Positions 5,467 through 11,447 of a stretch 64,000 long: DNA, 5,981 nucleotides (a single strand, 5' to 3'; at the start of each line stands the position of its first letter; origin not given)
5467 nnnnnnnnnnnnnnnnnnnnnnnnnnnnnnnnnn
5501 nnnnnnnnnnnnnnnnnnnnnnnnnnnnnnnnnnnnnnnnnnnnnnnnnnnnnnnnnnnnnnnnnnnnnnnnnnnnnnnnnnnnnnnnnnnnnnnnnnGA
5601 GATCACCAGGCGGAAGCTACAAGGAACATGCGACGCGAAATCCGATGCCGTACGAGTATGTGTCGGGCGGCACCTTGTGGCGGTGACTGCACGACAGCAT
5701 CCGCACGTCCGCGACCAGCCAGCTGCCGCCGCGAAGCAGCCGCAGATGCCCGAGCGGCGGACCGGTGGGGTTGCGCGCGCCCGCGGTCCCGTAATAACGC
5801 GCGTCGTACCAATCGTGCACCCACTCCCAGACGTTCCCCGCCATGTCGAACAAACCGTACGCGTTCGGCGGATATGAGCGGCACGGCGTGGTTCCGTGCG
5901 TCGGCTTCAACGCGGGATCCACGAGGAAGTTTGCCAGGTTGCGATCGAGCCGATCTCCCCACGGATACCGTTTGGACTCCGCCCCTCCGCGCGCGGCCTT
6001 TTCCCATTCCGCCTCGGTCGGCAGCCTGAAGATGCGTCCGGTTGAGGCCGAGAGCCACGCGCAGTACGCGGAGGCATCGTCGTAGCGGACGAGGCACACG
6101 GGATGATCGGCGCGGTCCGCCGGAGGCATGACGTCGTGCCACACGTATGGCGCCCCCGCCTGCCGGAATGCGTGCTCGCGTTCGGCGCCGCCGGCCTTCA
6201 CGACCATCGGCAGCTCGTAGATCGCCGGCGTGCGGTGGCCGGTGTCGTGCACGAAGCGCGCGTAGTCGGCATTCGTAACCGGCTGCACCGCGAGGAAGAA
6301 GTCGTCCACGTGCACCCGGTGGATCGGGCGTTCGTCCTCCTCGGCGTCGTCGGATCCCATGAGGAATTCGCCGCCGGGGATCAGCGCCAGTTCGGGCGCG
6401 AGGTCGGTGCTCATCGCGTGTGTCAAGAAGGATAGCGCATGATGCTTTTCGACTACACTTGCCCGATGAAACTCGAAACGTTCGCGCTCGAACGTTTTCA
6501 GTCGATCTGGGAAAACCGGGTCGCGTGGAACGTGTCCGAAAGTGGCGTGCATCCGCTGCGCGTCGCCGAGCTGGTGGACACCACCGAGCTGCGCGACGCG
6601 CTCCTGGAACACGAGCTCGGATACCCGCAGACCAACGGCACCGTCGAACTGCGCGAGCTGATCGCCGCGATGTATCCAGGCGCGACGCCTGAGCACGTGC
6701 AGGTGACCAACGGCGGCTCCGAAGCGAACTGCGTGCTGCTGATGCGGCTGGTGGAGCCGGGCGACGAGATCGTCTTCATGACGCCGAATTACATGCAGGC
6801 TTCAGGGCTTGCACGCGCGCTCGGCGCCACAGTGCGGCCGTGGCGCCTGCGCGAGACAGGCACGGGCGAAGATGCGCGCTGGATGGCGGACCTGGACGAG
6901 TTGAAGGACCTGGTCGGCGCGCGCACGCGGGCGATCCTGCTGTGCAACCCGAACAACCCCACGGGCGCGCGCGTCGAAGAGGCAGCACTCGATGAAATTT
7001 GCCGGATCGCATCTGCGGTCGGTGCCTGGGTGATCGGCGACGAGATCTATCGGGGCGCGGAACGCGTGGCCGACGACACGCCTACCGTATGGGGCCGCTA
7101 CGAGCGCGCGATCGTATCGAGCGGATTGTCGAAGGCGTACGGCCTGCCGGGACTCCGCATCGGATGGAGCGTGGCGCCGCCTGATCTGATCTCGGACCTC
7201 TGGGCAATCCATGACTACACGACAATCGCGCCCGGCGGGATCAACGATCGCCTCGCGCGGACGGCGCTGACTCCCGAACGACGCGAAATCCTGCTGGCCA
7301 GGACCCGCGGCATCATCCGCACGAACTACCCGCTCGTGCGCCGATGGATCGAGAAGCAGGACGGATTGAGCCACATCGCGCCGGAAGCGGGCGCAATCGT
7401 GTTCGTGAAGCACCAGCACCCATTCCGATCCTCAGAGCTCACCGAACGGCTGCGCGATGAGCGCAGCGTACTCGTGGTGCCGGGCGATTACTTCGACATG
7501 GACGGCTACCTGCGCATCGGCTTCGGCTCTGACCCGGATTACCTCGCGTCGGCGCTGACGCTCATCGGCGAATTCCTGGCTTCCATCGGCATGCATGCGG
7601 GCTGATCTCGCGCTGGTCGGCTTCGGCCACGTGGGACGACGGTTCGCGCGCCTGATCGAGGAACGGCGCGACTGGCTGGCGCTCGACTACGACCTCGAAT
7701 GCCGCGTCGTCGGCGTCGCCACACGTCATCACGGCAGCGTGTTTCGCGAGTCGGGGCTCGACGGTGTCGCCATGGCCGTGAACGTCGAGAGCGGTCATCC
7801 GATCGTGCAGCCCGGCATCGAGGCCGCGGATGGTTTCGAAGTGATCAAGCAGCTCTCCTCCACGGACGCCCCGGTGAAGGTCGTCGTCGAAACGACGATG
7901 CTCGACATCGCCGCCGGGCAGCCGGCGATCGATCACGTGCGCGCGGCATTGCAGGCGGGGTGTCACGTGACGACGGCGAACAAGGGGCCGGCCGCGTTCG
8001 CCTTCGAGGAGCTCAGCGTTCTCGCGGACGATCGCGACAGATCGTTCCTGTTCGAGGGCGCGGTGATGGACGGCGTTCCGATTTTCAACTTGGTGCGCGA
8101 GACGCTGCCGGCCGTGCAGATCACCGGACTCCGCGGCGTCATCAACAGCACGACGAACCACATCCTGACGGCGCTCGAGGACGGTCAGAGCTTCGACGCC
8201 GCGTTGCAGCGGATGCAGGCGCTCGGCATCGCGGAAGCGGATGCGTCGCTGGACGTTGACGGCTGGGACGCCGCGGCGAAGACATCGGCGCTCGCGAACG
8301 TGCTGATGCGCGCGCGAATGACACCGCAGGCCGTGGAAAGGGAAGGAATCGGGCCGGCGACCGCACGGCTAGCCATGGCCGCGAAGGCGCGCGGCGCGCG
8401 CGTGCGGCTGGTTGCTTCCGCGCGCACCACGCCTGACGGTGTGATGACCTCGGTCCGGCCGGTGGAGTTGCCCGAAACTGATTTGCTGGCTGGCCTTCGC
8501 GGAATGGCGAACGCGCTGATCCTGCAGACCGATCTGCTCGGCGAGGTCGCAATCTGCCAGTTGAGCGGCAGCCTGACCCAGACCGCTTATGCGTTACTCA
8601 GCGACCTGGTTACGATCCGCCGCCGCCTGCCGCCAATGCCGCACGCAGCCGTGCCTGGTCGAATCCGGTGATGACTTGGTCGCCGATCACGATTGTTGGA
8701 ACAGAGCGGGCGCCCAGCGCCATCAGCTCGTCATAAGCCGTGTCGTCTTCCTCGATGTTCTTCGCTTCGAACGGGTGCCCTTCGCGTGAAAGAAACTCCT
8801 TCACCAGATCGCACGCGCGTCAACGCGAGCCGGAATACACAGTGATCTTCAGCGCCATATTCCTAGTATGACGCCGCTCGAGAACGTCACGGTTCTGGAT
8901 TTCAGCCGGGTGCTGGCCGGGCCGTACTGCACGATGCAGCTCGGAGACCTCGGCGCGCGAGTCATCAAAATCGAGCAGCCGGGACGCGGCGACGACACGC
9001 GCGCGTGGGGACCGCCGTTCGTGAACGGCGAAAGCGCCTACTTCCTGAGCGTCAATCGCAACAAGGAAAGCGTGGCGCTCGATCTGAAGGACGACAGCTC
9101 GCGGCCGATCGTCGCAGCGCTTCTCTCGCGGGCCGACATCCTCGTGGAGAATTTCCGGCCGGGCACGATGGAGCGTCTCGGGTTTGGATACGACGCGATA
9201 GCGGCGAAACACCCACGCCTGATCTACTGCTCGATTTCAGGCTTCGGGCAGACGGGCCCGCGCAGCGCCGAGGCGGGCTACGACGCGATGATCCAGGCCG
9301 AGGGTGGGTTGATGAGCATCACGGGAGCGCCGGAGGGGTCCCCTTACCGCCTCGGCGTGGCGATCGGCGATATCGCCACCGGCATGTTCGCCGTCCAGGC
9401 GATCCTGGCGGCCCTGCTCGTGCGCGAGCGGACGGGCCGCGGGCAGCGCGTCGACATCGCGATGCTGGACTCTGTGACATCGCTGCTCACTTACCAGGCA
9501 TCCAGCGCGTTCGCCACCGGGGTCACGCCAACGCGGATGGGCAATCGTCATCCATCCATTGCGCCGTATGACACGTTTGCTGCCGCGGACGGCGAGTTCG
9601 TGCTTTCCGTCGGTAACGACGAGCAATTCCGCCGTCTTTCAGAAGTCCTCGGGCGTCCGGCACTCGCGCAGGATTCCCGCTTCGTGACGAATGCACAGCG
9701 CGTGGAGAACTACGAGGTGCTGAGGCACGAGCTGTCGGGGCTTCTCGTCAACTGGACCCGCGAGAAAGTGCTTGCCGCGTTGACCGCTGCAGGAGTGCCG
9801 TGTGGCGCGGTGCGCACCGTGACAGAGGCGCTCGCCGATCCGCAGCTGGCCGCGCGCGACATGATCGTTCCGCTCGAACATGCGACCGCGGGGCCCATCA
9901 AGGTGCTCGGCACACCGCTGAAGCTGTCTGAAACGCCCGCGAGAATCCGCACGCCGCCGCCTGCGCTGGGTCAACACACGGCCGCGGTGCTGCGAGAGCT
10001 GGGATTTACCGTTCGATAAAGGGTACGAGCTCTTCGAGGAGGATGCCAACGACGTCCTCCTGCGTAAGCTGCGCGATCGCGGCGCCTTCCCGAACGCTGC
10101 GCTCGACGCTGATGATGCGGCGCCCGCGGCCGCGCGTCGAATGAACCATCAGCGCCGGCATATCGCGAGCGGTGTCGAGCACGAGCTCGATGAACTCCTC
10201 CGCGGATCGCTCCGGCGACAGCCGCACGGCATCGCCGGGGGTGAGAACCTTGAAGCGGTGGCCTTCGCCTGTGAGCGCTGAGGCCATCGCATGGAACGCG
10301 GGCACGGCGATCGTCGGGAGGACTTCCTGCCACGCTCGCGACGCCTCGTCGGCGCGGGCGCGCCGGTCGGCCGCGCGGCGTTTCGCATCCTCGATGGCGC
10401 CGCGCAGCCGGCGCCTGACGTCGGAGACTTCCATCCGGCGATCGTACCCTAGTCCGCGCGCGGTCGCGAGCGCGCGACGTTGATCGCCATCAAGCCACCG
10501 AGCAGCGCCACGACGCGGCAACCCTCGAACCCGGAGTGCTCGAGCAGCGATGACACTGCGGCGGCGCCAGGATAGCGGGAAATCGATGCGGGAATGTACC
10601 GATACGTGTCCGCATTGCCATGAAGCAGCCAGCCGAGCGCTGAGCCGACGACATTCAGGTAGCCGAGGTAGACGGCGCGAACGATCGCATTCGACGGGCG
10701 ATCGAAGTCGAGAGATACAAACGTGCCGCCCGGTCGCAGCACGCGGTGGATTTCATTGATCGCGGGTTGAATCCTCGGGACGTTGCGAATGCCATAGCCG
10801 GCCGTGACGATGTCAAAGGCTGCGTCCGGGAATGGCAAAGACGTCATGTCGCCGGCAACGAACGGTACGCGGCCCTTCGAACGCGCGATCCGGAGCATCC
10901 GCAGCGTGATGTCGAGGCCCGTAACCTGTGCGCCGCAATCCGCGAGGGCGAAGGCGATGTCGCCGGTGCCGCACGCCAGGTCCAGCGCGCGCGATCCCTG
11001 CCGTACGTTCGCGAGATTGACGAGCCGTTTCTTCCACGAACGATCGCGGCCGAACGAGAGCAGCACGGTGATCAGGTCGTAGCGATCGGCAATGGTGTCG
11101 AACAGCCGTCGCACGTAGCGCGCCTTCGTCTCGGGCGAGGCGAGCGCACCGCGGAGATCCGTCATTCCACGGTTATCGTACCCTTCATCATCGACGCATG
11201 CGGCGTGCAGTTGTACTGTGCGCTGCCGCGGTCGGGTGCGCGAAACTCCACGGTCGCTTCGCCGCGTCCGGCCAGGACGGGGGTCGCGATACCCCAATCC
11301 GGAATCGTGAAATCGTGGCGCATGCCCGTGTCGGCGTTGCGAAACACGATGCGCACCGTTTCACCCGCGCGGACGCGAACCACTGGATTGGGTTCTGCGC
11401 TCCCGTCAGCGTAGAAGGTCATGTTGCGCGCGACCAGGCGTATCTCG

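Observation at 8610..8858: Candidate selenocysteine (UxxC) glutaredoxin-like protein with a SECIS-like hairpin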

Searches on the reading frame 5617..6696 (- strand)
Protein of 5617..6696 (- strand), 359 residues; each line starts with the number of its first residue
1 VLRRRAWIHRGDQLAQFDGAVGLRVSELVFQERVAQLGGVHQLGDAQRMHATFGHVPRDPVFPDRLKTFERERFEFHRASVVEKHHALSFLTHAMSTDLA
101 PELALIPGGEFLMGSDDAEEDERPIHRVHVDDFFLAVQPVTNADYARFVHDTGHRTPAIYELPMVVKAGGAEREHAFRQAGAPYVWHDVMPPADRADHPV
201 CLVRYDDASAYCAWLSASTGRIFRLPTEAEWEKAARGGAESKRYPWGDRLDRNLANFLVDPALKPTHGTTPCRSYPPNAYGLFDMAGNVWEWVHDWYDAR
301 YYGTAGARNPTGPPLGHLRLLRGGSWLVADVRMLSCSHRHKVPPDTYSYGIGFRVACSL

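Call 16: search_protein_families(library=pfam, proteins=[window:5617-6696:-], max_evalue=0.00001)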
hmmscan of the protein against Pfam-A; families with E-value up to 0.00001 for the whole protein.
window:5617-6696:- (359 aa): 1 family
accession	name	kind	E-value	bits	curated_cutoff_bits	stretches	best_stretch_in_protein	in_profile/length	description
PF03781.23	FGE-sulfatase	-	2.4e-65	221.2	23.3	1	101-356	3-254/255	Sulfatase-modifying factor enzyme 1-like domain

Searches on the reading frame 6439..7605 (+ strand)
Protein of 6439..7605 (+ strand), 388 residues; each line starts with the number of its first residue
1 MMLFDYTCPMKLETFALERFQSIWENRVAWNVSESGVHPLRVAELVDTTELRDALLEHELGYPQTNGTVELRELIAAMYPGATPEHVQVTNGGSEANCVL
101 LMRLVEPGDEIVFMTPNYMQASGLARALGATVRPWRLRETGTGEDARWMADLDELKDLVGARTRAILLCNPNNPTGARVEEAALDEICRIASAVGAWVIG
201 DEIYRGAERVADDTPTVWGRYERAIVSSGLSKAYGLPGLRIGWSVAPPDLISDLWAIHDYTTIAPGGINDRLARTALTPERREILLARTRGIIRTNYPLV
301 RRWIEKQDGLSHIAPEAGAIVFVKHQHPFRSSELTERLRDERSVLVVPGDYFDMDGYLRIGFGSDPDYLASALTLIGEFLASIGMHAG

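Call 16: search_protein_families(library=pfam, proteins=[window:6439-7605:+], max_evalue=0.00001)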
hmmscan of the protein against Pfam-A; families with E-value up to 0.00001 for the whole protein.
window:6439-7605:+ (388 aa): 2 families
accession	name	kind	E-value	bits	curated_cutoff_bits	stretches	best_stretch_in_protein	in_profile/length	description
PF00155.27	Aminotran_1_2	-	1.2e-42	146.8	19.7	1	60-373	36-358/361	Aminotransferase class I and II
PF00266.25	Aminotran_5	-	1.8e-07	30.9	21.5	1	58-201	35-175/371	Aminotransferase class-V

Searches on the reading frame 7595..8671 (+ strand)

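Call 16: search_protein_families(library=pfam, proteins=[window:7595-8671:+], max_evalue=0.00001)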
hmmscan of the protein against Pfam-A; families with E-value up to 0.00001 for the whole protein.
window:7595-8671:+ (358 aa): 2 families
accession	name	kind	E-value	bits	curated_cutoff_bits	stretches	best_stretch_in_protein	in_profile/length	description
PF00742.24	Homoserine_dh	-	2.6e-42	145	22.9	1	162-339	1-173/173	Homoserine dehydrogenase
PF03447.22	NAD_binding_3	-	7.3e-08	33.6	24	1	9-153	1-115/116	Homoserine dehydrogenase, NAD binding domain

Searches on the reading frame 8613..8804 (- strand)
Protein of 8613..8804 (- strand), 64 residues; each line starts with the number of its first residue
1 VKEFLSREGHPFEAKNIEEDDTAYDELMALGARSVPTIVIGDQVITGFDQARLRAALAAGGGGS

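Call 6: search_protein_families(library=pfam, proteins=[window:8613-8804:-], max_evalue=0.1)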
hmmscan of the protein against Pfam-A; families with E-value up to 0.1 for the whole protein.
seq(64 aa): 2 families
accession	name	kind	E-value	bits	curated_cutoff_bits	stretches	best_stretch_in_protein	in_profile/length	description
PF00462.30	Glutaredoxin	-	2e-07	31.6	22.9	1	2-45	16-60/60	Glutaredoxin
PF13192.12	Thioredoxin_3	-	0.014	15.9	24.8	1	17-46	33-62/76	Thioredoxin domain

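Call 55: list_cluster_members(proteins=[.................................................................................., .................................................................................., window:8613-8804:-])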
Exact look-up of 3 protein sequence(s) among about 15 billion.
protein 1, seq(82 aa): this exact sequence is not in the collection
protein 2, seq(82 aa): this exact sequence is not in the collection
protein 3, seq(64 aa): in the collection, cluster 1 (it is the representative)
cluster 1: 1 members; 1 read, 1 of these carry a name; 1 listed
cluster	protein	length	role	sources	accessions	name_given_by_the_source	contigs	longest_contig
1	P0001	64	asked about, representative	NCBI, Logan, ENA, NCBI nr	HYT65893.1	MAG TPA: glutaredoxin family protein [Vicinamibacterales bacterium] | glutaredoxin family protein [Vicinamibacterales bacterium]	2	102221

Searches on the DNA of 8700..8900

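Call 44: search_rna_families(source=window, start=8700, end=8900, threshold=evalue, max_evalue=10, show_alignments=3)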
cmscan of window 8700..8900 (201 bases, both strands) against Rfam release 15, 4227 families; matches with E-value up to 10: 0.
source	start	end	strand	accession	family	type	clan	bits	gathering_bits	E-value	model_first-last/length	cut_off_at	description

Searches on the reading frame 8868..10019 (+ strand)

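Call 16: search_protein_families(library=pfam, proteins=[window:8868-10019:+], max_evalue=0.00001)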
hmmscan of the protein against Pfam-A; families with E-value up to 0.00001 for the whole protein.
window:8868-10019:+ (383 aa): 1 family
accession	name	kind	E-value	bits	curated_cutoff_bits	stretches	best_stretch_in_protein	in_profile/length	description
PF02515.22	CoA_transf_3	-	2.3e-141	471.6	23.3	1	4-371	1-366/366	CoA-transferase family III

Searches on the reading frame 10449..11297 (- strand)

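Call 16: search_protein_families(library=pfam, proteins=[window:10449-11297:-], max_evalue=0.00001)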
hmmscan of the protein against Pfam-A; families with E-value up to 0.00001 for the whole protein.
window:10449-11297:- (282 aa): 6 families
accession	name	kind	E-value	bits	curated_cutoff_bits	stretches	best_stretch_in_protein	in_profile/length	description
PF01209.24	Ubie_methyltran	-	8.6e-51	173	20.1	1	57-275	4-231/233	ubiE/COQ5 methyltransferase family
PF08241.18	Methyltransf_11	-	1.6e-23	83.5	21.2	1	105-194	1-94/95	Methyltransferase domain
PF13649.12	Methyltransf_25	-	1.8e-22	80.2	27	1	105-191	2-97/97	Methyltransferase domain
PF13847.12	Methyltransf_31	-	8e-19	68.2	27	1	100-199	3-113/145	Methyltransferase domain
PF08242.18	Methyltransf_12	-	9.2e-13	49.2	30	1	105-193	1-98/98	Methyltransferase domain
PF13489.12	Methyltransf_23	-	9.9e-12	45.3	27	1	86-258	7-160/164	Methyltransferase domain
